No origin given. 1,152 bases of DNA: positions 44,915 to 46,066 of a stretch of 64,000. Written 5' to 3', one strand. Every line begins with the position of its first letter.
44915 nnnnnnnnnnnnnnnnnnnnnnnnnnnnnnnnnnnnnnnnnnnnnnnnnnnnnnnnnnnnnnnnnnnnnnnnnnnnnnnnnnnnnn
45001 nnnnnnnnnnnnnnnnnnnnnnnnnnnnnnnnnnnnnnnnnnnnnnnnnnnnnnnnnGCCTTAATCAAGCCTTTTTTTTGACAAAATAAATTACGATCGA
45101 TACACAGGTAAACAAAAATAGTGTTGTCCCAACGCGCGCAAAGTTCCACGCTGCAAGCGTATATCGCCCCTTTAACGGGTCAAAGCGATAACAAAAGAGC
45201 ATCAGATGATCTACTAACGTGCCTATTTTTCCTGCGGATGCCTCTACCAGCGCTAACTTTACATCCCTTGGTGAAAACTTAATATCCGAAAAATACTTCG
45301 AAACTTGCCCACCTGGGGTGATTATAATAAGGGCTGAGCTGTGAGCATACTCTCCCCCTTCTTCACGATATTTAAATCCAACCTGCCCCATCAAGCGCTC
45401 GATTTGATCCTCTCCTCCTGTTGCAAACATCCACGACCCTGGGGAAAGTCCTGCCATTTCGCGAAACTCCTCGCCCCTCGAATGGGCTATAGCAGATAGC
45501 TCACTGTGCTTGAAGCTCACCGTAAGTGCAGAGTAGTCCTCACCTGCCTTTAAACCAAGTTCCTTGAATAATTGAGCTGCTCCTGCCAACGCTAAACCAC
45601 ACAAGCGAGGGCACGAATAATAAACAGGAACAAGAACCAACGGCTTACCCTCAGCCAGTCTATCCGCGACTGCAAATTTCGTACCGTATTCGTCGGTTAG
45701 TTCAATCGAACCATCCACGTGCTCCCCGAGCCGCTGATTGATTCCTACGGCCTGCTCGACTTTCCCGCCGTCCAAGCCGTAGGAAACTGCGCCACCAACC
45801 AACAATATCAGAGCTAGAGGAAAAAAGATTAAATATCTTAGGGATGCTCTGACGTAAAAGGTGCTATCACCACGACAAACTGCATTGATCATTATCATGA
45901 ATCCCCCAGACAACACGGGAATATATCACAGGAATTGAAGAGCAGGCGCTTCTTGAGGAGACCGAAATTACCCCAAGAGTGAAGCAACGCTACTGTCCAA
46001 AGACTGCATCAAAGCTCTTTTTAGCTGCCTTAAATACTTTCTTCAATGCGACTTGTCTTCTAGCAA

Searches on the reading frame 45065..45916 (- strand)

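Call 41: search_protein_families(library=pfam, proteins=[window:45065-45916:-])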
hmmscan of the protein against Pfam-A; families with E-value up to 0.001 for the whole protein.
window:45065-45916:- (283 aa): 1 family
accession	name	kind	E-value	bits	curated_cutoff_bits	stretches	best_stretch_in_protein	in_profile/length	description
PF02630.20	SCO1-SenC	-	5.7e-05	23.5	22.8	1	72-204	5-133/134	SCO1/SenC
